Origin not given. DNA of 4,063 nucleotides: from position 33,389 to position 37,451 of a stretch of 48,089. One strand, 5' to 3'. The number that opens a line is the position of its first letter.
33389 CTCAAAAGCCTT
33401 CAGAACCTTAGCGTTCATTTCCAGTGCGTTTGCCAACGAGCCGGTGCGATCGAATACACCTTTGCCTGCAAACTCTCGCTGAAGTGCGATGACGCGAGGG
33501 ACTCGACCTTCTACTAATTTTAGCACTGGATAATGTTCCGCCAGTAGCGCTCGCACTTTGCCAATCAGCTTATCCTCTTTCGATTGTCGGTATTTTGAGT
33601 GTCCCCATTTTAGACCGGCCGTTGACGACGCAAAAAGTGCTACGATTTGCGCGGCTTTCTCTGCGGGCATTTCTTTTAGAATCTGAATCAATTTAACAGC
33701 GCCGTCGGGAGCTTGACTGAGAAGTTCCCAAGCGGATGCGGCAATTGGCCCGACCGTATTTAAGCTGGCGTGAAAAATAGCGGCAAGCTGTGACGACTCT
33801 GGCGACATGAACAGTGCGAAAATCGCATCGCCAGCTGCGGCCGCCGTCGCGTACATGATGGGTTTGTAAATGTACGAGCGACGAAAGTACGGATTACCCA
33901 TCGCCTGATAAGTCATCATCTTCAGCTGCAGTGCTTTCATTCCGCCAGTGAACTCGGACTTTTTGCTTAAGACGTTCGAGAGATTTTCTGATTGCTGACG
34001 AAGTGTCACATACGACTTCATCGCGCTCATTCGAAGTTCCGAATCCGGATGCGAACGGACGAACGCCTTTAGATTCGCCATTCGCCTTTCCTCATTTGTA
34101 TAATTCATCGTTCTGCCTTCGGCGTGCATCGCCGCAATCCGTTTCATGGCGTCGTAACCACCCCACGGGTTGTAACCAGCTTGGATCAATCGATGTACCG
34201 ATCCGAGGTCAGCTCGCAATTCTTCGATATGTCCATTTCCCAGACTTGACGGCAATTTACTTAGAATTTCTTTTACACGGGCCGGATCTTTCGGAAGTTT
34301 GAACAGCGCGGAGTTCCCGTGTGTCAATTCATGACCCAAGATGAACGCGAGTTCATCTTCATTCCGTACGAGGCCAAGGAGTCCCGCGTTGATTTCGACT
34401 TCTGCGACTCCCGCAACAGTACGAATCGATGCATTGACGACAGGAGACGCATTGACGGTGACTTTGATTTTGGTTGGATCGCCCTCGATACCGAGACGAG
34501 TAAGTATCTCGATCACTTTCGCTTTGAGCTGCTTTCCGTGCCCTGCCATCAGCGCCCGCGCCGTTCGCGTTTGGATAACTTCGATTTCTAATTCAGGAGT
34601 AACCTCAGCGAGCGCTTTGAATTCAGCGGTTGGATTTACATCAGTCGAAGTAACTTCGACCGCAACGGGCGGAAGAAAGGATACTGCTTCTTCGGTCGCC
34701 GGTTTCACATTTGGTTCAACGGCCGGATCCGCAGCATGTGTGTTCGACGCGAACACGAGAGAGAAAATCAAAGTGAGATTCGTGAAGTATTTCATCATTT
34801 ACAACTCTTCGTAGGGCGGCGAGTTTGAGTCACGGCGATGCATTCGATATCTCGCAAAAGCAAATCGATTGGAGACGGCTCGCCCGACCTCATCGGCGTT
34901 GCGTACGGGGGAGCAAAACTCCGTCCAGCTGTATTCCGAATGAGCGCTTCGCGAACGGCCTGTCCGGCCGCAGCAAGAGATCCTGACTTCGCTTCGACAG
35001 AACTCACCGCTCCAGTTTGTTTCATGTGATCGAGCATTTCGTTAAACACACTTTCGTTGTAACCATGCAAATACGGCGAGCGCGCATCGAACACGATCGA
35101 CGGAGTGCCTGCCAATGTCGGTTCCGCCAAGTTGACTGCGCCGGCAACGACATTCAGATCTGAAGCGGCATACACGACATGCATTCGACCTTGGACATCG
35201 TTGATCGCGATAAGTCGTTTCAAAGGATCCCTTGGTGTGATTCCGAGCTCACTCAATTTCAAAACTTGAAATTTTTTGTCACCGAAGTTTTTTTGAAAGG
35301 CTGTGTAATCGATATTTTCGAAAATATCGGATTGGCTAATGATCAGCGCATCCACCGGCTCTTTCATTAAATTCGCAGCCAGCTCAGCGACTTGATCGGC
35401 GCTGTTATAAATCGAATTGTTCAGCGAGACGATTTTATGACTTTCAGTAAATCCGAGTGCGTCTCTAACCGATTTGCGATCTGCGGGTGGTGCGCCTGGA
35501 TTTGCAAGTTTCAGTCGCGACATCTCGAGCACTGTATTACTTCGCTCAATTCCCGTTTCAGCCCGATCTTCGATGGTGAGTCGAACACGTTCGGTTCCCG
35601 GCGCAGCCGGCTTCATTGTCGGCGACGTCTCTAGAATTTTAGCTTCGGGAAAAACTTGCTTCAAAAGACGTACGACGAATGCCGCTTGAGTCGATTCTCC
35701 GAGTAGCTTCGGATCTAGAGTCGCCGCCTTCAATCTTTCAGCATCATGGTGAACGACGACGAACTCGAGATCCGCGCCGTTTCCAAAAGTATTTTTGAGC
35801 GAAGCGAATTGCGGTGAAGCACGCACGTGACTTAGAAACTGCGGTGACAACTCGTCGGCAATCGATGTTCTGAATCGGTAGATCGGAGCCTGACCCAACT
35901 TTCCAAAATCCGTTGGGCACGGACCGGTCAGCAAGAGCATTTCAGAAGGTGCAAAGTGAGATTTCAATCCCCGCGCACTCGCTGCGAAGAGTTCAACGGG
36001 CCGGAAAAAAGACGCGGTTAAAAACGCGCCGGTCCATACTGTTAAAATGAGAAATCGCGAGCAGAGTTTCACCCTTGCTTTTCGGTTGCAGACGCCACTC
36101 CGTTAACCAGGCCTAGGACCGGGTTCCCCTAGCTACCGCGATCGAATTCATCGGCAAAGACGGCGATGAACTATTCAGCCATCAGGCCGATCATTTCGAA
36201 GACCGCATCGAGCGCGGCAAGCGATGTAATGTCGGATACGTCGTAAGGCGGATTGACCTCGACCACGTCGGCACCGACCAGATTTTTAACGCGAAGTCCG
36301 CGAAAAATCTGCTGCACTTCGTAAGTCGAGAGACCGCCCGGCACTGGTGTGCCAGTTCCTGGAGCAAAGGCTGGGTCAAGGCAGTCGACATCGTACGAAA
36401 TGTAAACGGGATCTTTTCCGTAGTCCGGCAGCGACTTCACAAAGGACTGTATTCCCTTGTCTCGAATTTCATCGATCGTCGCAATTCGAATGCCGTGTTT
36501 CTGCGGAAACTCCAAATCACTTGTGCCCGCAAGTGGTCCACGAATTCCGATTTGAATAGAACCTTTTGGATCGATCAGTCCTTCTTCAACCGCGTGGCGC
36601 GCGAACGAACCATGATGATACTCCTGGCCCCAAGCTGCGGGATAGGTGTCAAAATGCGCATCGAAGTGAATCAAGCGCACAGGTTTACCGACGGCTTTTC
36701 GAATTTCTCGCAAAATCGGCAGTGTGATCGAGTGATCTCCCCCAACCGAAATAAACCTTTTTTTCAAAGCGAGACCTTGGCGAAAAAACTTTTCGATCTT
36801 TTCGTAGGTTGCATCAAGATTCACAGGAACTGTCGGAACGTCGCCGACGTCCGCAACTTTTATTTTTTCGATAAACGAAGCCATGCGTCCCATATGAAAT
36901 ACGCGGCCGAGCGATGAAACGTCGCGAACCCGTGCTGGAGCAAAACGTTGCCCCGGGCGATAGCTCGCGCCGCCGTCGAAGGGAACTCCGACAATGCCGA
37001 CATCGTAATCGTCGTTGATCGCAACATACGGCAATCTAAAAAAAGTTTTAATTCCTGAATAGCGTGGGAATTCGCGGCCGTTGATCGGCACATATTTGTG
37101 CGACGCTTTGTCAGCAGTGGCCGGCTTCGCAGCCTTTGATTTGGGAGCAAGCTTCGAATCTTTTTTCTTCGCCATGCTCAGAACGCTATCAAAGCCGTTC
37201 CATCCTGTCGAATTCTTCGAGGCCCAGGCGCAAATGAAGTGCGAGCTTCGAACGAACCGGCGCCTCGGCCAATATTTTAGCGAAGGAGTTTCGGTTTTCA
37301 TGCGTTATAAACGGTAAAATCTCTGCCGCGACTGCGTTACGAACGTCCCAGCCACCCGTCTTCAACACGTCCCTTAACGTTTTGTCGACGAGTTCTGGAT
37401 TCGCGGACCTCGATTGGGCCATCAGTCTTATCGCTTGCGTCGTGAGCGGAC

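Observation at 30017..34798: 1593-aa exported protein joining an M48 zinc-protease domain to an ABC1/UbiB-type atypical kinase domain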

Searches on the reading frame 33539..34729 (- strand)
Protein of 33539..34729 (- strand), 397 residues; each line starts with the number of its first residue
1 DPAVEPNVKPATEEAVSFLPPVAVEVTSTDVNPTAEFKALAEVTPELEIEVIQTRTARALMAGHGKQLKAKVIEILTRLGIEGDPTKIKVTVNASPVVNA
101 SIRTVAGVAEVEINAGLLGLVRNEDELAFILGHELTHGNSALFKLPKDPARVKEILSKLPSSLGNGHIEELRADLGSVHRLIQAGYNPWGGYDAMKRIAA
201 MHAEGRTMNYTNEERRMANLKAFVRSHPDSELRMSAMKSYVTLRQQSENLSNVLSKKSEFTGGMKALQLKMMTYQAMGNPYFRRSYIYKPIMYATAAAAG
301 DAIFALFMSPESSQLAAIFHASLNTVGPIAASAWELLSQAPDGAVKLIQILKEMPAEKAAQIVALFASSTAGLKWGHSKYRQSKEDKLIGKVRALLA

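Call 38: search_solved_structures(query=A4, max_evalue=1, show_alignments=2)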
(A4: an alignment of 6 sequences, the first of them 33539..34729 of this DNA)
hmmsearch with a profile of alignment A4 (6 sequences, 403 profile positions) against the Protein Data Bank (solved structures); distinct sequences matched with E-value up to 1: 14.
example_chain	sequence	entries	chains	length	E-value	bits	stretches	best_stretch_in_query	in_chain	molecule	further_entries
3c37_A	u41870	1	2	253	1.1e-10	44.7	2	89-123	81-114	Peptidase, M48 family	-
6jev_A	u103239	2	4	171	0.061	15.8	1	103-150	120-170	Peptide deformylase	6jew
6jex_A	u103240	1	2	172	0.061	15.8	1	103-150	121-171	Peptide deformylase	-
6jer_A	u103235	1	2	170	0.11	15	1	103-150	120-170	Peptide deformylase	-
6jet_A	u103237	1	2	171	0.11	15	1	103-150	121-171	Peptide deformylase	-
3fwx_A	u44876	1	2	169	0.12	14.9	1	103-143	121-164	Peptide deformylase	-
9qfr_A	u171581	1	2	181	0.14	14.7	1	103-143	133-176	Peptide deformylase 1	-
6ait_A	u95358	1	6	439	0.16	14.5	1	94-132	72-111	Beta-barrel assembly-enhancing protease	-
28jl_F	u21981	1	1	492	0.19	14.2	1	94-132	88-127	Beta-barrel assembly-enhancing protease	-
28jr_F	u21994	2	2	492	0.19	14.2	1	94-132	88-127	Beta-barrel assembly-enhancing protease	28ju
6sar_A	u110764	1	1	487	0.19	14.2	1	94-132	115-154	Beta-barrel assembly-enhancing protease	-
3cqb_A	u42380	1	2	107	0.2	14.1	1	70-119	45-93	Probable protease htpX homolog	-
6jeu_A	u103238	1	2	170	0.3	13.5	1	103-148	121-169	Peptide deformylase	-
28jq_F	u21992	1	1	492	0.33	13.4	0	94-122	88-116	Beta-barrel assembly-enhancing protease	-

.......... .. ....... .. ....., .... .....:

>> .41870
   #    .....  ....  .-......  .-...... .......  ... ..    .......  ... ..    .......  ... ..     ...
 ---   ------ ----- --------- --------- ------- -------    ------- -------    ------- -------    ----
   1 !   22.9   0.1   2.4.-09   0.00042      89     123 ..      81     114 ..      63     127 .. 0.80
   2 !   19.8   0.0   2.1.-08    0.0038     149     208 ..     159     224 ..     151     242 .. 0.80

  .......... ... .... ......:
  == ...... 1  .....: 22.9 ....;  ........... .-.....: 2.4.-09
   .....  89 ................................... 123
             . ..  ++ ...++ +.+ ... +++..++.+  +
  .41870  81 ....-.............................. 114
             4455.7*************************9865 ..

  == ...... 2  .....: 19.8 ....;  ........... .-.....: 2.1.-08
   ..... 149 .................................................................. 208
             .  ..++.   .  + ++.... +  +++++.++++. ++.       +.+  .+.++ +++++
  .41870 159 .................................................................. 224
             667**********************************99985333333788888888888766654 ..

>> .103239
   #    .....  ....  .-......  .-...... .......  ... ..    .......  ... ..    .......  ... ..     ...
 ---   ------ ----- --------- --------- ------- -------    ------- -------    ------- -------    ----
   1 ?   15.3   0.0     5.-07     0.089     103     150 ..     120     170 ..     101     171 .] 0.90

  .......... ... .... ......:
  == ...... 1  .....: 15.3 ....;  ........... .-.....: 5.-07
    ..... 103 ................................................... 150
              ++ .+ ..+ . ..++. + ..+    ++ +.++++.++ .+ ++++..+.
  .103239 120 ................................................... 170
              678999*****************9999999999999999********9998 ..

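Call 46: predict_structure(alignment_id=A4)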
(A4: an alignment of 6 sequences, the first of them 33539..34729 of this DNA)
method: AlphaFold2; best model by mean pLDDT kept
length: 397 residues; sequences in the alignment: 6
mean_pLDDT: 54.4   pTM: 0.45
mean pLDDT of the five models: 54.4, 51.6, 50.4, 49.5, 48.5
residues with pLDDT >= 90: 1; 70-90: 119; 50-70: 85; < 50: 192
segments of 3 or more residues with pLDDT < 50: 1-20, 24-30, 49-61, 231-345, 367-397
pLDDT, mean of each block of 10 residues (from residue 1): 36 43 47 60 60 40 62 82 73 71 78 75 81 76 56 75 73 83 74 76 60 75 66 37 32 32 35 37 35 37 37 33 35 46 49 52 49 36 34 33
secondary structure, 60 per line:
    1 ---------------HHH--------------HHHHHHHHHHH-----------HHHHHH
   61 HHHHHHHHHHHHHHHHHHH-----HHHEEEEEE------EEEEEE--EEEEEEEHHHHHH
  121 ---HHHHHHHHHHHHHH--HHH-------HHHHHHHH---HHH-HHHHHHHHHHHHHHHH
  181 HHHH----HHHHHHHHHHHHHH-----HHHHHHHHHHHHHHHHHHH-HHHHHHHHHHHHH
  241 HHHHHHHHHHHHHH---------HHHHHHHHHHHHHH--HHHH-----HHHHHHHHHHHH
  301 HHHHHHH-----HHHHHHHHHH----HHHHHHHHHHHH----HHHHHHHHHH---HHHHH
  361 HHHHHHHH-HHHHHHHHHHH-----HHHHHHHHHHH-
elements in order: H33-43 H55-79 E88-93 E100-105 E108-114 H115-120 H124-137 H150-157 H165-184 H189-202 H208-226 H228-254 H264-277 H280-283 H289-307 H313-322 H327-338 H343-352 H356-368 H370-380 H386-396

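Call 54: fold_search(model_id=the predicted structure, library=pdb)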
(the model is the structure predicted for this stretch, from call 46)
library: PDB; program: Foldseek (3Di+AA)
matches with E <= 10: 254; with E <= 0.001: 2
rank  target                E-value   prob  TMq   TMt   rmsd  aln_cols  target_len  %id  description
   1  3c37_A                2.4e-05  1.00  0.24  0.40  13.8       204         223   21  X-ray structure of the putative Zn-dependent peptidase Q74D82 at the resolution 1.7 A. Northeast Structural Genomics C (released 2008-02-12)
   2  3c37_B                3.1e-05  1.00  0.24  0.41  13.6       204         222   20  X-ray structure of the putative Zn-dependent peptidase Q74D82 at the resolution 1.7 A. Northeast Structural Genomics C (released 2008-02-12)
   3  6ait_C                1.3e-03  1.00  0.26  0.25  22.4       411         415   12  Crystal structure of E. coli BepA (released 2018-12-26)
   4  6ait_F                5.0e-03  0.95  0.24  0.24  21.6       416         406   14  Crystal structure of E. coli BepA (released 2018-12-26)
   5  6ait_A                5.5e-03  0.97  0.26  0.25  21.9       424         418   14  Crystal structure of E. coli BepA (released 2018-12-26)
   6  6ait_E                7.5e-03  0.98  0.27  0.26  22.5       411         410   13  Crystal structure of E. coli BepA (released 2018-12-26)
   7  4l7a_B                1.7e-02  0.89  0.21  0.29  13.1       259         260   13  Crystal structure of a putative zinc-binding metallo-peptidase (BACCAC_01431) from Bacteroides caccae ATCC 43185 at 2. (released 2013-07-03)
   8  6sar                  2.2e-02  0.90  0.25  0.25  21.3       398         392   12  E coli BepA/YfgC (released 2020-08-26)
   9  6ait_B                3.0e-02  0.92  0.27  0.26  22.6       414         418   14  Crystal structure of E. coli BepA (released 2018-12-26)
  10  4l7a_A                4.3e-02  0.69  0.20  0.28  13.5       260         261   13  Crystal structure of a putative zinc-binding metallo-peptidase (BACCAC_01431) from Bacteroides caccae ATCC 43185 at 2. (released 2013-07-03)
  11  7z5g_B                6.1e-02  0.84  0.19  0.21  13.2       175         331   14  human apo MATCAP (released 2022-05-11)
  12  7z5g_C                8.8e-02  0.80  0.19  0.22  14.9       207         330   15  human apo MATCAP (released 2022-05-11)
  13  7z5g_D                1.0e-01  0.38  0.16  0.18  16.6       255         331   14  human apo MATCAP (released 2022-05-11)
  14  7z6s_C                1.1e-01  0.38  0.15  0.18  16.5       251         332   12  MATCAP bound to a human 14 protofilament microtubule (released 2022-05-11)
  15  8exs_A                1.1e-01  0.23  0.14  0.11  20.6       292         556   14  Cryo-EM structure of S. aureus BlaR1 F284A mutant (released 2023-01-11)
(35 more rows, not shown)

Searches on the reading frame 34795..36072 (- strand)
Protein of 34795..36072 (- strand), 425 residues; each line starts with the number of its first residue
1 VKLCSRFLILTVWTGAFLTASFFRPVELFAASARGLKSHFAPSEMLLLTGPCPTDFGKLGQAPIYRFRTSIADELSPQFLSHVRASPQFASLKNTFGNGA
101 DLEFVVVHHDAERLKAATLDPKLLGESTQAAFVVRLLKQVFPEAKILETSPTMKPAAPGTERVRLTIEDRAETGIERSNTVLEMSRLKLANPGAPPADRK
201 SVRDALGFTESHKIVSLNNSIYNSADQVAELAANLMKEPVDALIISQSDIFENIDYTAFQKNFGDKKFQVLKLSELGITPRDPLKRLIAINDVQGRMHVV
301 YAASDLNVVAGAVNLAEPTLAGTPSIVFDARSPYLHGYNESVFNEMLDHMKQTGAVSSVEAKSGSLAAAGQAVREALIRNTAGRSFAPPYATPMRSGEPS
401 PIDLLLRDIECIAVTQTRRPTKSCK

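Call 8: search_protein_families(library=pfam, proteins=[window:34795-36072:-], max_evalue=0.001)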
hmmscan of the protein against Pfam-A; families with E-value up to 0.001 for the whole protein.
window:34795-36072:- (425 aa): 0 families

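Call 82: search_protein_families(library=padloc, proteins=[window:34795-36072:-], max_evalue=0.01)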
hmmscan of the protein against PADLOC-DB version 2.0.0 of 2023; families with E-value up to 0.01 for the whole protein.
window:34795-36072:- (425 aa): 0 families

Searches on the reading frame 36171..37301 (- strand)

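Call 8: search_protein_families(library=pfam, proteins=[window:36171-37301:-], max_evalue=0.001)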
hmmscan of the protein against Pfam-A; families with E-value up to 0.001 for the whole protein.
window:36171-37301:- (376 aa): 1 family
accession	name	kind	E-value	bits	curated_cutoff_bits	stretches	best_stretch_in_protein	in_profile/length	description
PF00491.26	Arginase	-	6.4e-88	295.3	22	1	100-371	2-279/280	Arginase family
